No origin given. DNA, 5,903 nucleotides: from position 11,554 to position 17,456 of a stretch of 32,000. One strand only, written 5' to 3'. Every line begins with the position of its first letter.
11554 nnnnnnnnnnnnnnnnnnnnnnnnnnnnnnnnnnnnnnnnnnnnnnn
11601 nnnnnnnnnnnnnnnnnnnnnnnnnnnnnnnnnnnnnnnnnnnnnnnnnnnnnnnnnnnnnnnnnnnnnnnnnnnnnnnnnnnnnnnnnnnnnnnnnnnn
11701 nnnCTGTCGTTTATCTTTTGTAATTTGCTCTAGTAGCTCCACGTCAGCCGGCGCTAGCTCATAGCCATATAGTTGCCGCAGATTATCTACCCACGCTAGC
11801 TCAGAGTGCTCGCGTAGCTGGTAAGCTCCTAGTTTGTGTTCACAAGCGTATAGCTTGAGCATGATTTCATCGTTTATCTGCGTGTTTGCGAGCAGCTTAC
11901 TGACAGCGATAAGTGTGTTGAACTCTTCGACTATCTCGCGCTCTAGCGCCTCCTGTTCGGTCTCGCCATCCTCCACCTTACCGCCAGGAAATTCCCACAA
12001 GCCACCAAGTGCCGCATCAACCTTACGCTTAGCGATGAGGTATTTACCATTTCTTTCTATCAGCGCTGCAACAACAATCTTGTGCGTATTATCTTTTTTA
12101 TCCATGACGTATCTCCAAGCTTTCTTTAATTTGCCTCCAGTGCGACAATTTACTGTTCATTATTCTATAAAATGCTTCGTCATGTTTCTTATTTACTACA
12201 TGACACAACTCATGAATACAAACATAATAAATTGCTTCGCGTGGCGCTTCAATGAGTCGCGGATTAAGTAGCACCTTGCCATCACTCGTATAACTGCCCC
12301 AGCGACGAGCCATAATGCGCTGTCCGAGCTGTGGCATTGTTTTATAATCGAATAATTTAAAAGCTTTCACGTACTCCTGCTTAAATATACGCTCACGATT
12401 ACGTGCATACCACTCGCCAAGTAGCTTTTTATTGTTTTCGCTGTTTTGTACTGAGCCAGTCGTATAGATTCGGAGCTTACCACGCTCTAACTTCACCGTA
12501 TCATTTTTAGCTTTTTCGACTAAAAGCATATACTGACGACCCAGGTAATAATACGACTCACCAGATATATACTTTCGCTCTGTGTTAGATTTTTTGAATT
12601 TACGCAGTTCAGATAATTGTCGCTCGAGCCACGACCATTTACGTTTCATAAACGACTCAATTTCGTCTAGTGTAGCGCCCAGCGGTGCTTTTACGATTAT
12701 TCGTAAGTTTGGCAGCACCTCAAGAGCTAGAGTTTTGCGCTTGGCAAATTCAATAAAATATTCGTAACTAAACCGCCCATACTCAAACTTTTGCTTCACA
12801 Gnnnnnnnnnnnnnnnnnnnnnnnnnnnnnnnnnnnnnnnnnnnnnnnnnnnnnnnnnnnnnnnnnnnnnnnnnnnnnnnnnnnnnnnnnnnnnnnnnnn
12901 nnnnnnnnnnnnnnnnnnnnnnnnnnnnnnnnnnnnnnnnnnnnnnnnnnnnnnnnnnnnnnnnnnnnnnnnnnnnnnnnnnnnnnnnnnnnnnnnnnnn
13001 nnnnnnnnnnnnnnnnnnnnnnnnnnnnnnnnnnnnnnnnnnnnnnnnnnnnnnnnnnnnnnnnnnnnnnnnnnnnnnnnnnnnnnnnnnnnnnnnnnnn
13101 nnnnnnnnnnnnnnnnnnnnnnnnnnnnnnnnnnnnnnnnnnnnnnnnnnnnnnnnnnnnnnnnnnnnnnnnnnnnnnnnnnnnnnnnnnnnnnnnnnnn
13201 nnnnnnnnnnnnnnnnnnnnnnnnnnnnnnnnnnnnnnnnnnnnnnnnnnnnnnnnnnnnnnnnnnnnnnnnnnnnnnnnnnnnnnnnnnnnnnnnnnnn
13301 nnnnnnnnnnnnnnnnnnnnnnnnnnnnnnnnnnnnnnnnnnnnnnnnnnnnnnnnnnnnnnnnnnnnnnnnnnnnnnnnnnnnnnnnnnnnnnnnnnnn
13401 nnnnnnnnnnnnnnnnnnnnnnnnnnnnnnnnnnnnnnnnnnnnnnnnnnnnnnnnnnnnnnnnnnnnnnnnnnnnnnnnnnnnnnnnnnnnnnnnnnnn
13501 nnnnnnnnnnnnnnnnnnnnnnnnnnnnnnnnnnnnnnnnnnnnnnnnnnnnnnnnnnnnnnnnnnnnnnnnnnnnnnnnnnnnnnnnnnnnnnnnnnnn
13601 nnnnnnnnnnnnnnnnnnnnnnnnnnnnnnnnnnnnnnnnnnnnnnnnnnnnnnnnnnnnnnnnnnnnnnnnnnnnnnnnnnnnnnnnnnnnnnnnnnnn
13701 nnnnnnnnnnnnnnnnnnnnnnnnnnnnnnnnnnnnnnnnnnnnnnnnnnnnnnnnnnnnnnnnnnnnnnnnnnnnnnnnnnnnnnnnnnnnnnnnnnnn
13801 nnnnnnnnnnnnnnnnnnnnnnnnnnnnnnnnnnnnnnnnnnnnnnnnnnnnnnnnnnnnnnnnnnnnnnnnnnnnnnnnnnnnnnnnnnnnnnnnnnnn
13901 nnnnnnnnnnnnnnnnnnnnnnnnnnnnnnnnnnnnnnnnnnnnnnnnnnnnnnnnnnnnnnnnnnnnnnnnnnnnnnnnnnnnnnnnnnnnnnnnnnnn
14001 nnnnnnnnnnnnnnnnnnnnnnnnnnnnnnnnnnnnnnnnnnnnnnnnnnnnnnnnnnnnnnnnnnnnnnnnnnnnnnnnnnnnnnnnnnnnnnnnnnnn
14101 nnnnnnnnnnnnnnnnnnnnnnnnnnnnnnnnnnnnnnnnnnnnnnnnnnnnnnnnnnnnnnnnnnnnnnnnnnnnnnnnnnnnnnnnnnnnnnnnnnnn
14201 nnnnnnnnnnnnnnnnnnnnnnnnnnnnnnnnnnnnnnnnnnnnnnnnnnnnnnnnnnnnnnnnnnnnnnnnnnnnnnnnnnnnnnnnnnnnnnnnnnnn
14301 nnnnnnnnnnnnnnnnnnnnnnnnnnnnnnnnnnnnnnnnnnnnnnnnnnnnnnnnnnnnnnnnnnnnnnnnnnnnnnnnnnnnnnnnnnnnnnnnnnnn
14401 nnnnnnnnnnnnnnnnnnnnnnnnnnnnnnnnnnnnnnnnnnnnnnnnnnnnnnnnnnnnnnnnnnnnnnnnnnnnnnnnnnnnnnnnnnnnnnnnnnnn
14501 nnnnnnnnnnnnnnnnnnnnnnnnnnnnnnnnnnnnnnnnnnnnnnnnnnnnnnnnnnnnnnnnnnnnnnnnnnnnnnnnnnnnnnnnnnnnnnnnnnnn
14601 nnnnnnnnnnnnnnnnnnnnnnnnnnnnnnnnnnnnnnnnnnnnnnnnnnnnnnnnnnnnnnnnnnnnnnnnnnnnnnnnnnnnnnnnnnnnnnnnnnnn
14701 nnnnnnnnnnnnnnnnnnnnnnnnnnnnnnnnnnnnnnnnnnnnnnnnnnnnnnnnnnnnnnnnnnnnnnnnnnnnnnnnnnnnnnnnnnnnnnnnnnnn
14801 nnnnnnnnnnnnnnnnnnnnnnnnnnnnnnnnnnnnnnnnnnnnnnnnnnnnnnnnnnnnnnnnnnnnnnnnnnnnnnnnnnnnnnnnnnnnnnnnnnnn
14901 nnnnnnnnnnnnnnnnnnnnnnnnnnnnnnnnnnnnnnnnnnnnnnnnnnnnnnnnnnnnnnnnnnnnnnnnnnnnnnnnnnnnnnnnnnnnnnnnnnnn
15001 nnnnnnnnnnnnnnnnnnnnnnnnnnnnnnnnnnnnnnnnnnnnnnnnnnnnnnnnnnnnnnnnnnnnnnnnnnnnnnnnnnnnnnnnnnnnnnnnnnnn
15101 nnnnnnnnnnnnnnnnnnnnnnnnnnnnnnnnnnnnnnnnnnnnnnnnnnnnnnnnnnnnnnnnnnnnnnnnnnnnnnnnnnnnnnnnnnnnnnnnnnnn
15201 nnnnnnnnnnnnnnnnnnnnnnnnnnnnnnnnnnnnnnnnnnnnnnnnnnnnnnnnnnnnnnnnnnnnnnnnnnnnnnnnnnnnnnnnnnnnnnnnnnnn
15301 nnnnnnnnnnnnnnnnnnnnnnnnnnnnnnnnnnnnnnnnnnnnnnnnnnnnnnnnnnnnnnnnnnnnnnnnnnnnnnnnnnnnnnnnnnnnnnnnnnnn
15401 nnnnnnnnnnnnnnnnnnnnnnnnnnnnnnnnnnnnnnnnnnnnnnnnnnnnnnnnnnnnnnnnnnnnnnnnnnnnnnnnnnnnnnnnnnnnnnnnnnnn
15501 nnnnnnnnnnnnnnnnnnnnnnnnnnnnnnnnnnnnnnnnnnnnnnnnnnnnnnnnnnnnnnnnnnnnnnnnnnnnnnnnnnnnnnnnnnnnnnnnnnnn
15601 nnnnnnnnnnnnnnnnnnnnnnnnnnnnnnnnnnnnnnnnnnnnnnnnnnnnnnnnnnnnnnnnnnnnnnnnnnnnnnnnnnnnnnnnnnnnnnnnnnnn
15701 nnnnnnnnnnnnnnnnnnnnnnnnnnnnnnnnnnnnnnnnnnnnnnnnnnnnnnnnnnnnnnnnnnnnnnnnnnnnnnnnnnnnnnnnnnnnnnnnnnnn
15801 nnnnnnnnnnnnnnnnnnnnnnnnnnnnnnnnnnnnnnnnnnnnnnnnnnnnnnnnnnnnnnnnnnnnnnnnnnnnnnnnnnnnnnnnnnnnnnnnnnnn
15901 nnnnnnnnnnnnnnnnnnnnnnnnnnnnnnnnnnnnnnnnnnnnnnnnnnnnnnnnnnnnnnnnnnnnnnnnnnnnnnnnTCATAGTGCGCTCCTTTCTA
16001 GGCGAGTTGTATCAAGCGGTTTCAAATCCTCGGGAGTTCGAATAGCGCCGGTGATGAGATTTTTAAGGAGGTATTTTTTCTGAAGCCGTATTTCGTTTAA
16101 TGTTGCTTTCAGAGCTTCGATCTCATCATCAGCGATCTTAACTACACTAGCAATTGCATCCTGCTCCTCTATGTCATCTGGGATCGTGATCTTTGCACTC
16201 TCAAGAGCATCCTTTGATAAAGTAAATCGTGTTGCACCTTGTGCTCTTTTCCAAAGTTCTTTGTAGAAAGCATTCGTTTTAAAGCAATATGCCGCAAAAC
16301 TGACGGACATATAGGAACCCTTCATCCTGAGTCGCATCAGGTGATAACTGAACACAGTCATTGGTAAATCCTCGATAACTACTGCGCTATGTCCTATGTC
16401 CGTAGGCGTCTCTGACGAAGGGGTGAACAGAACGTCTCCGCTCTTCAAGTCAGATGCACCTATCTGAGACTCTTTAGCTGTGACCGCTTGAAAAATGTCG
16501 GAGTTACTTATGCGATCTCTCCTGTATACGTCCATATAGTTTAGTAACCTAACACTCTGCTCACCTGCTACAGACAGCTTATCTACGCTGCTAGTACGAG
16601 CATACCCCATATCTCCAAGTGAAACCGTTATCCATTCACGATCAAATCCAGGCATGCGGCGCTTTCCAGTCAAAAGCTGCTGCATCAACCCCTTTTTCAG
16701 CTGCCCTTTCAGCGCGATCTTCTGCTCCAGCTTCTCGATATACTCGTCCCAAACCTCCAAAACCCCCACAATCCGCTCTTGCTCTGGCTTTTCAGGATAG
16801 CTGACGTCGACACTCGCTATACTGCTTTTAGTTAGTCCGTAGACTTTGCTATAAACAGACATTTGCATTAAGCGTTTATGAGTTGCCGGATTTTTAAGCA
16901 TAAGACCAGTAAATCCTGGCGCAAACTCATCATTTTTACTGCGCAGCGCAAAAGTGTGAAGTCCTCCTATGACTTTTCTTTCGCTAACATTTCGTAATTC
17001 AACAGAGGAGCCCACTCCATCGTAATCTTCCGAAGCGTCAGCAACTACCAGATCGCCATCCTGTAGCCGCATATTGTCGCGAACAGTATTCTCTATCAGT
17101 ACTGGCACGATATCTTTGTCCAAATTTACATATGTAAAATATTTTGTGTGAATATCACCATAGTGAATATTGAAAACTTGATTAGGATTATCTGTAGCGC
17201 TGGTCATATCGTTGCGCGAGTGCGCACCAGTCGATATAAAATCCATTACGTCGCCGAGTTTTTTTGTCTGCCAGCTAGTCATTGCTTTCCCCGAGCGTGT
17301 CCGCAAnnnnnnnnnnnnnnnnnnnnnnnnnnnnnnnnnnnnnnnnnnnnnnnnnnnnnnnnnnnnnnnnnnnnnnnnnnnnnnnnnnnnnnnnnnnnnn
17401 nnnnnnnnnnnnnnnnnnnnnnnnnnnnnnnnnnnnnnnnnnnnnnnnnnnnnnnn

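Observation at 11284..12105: MutT-like Nudix hydrolase fused to an SRA/YDG-like domain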

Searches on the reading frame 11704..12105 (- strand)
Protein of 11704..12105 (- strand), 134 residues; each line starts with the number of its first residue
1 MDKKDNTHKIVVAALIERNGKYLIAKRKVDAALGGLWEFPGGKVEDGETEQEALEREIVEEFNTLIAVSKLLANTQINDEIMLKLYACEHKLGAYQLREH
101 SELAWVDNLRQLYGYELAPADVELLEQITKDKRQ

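Call 56: search_solved_structures(query=window:11704-12105:-, max_evalue=0.00001, show_alignments=3)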
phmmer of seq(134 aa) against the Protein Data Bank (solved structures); distinct sequences matched with E-value up to 0.00001: 15.
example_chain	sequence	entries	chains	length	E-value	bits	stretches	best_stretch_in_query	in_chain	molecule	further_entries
3r03_A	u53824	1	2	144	2.4e-19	72.8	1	10-126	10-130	NUDIX hydrolase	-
2rrk_A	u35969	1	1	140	3.9e-19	72.1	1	11-127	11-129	CTP pyrophosphohydrolase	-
5zrc_A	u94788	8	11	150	1.4e-17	67.1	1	7-121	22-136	Putative mutator protein MutT2/NUDIX hydrolase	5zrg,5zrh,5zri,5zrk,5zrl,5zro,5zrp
3hhj_A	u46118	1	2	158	7.6e-17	64.7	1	9-126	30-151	Mutator mutT protein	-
3ees_A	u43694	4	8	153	7e-15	58.4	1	11-128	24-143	Probable pyrophosphohydrolase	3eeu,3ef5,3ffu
3gwy_A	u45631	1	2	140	1.2e-14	57.6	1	11-130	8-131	Putative CTP pyrophosphohydrolase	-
5x1x_A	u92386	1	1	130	1.3e-14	57.5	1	11-128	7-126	Mutator mutT protein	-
6dt3_A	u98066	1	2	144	1.1e-08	38.3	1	9-95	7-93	Nucleoside triphosphatase NudI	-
4v14_A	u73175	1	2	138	2.2e-08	37.4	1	19-68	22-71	MUTATOR MUTT PROTEIN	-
3n77_A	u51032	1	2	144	3.2e-08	36.8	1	9-91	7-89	Nucleoside triphosphatase nudI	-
3oga_A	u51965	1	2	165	4.1e-08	36.5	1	9-90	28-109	Nucleoside triphosphatase nudI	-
7syc_A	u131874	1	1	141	5.3e-08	36.1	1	10-74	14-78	7,8-dihydro-8-oxoguanine-triphosphatase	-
3grn_A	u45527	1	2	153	2.7e-07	33.9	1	10-121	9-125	MutT related protein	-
1mut_A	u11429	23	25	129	3.6e-07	33.5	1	10-63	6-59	NUCLEOSIDE TRIPHOSPHATE PYROPHOSPHOHYDROLASE | Mutator mutT protein | 7,8-dihydro-8-oxoguanine-triphosphatase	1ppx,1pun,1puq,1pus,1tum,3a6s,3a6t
3id9_A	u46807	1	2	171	3.4e-06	30.3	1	7-73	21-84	MutT/NUDIX family protein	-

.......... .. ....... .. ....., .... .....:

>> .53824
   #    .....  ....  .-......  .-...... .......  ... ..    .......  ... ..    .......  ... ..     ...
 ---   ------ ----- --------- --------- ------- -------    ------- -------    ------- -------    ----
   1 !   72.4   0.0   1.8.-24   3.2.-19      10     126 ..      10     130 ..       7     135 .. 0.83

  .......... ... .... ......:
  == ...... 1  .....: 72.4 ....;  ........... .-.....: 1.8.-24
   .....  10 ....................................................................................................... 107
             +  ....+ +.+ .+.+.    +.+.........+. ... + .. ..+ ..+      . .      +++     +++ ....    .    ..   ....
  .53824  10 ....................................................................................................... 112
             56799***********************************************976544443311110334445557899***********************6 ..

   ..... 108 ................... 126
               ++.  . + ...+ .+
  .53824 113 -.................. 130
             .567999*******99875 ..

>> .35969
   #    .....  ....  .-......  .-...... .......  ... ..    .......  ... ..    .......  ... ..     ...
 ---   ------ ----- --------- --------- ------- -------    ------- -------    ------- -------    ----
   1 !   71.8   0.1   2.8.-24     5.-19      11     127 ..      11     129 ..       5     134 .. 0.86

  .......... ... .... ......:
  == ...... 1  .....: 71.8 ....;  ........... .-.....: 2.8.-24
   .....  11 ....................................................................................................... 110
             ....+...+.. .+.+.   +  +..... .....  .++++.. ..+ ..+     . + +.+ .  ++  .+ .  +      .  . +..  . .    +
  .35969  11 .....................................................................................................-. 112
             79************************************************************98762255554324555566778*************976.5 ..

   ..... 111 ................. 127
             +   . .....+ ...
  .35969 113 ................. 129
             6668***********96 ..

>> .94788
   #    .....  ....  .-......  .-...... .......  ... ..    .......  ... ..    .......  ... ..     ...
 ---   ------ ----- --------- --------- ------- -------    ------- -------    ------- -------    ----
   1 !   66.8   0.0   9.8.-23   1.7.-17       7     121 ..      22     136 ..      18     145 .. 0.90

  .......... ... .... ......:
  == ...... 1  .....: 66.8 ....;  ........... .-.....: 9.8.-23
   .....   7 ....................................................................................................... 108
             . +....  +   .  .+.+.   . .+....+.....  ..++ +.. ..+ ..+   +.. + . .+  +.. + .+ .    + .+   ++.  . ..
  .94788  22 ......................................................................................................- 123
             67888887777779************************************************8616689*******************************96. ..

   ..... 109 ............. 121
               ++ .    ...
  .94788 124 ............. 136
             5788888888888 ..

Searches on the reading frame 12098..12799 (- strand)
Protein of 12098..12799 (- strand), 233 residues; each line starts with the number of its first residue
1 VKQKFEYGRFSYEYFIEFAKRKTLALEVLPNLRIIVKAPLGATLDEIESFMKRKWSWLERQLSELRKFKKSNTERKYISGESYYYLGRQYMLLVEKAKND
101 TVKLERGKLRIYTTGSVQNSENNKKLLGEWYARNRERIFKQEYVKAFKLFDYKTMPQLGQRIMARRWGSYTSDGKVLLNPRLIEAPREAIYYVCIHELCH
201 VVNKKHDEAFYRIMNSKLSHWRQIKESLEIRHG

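Call 4: search_protein_families(library=pfam, proteins=[window:12098-12799:-], max_evalue=1)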
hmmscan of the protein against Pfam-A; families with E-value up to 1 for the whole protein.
window:12098-12799:- (233 aa): 5 families
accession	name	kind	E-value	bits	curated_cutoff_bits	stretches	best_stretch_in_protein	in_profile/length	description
PF01863.23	YgjP-like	-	4.2e-46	158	26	1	22-229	1-205/207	YgjP-like, metallopeptidase domain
PF08325.16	WLM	-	2.4e-05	24.9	26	1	186-215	79-108/190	WLM domain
PF10263.15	SprT-like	-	0.00021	21.5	25.6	1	148-215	19-93/108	SprT-like family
PF20131.4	MC3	-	0.14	12.1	23.2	1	55-138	66-151/159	ABC-three component (ABC-3C) system Middle Component 3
PF18423.6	zf_CopZ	-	0.15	12.5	28.4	1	176-202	21-47/62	Zinc binding domain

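Call 5: search_protein_families(library=ncbifam, proteins=[window:12098-12799:-], max_evalue=1)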
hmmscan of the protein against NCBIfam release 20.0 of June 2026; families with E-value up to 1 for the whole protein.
window:12098-12799:- (233 aa): 0 families

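Call 6: search_protein_families(library=padloc, proteins=[window:12098-12799:-], max_evalue=1)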
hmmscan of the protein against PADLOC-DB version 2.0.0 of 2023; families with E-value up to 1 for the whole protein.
window:12098-12799:- (233 aa): 0 families

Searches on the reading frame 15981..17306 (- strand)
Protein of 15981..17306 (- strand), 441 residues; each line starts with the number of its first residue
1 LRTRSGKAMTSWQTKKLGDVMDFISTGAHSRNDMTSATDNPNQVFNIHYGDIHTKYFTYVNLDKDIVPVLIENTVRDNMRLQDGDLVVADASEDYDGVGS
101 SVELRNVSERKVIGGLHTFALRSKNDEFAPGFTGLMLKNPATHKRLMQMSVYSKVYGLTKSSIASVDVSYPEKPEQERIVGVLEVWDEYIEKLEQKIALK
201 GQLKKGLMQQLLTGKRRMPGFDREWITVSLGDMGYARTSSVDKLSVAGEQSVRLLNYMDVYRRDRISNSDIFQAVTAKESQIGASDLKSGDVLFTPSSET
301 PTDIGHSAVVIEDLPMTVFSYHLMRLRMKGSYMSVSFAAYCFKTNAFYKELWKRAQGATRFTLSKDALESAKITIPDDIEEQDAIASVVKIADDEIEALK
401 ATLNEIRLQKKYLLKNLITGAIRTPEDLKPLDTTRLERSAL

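Call 104: search_protein_families(library=padloc, proteins=[window:15981-17306:-], max_evalue=0.00001)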
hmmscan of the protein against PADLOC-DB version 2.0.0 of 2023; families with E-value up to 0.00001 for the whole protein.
window:15981-17306:- (441 aa): 84 families (the best 25 are shown)
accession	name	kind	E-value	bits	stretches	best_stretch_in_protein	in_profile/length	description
PDLC03098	Specificity_I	-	1.7e-65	220.1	2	152-425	158-439/443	Type I specificity subunit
PDLC03087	Specificity_I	-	2.7e-62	209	1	10-424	13-416/418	Type I specificity subunit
PDLC03101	Specificity_I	-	3.7e-59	199.3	1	120-423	103-405/411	Type I specificity subunit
PDLC03178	Specificity_I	-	4.1e-45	152.9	1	11-417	19-409/411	Type I specificity subunit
PDLC03158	Specificity_I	-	8.5e-44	148.2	1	175-423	179-431/433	Type I specificity subunit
PDLC03185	Specificity_I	-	1.8e-41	140.8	2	124-417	113-406/408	Type I specificity subunit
PDLC03165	Specificity_I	-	2.5e-41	140.5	2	214-415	10-207/411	Type I specificity subunit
PDLC03156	Specificity_I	-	3.9e-41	139.8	1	11-423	5-404/413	Type I specificity subunit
PDLC03170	Specificity_I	-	3.3e-37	126.3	2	224-428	3-206/437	Type I specificity subunit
PDLC03124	Specificity_I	-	3e-35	120.9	2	215-416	9-208/413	Type I specificity subunit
PDLC03064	Specificity_I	-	1.1e-34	118.4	2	11-234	18-234/409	Type I specificity subunit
PDLC03113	Specificity_I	-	2e-34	117.1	1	3-423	11-420/422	Type I specificity subunit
PDLC03073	Specificity_I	-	2.3e-34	117.3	2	225-419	18-214/437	Type I specificity subunit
PDLC03089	Specificity_I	-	2.8e-30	103.8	2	224-401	4-177/446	Type I specificity subunit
PDLC03118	Specificity_I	-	3.5e-30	103.5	1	11-423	5-407/416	Type I specificity subunit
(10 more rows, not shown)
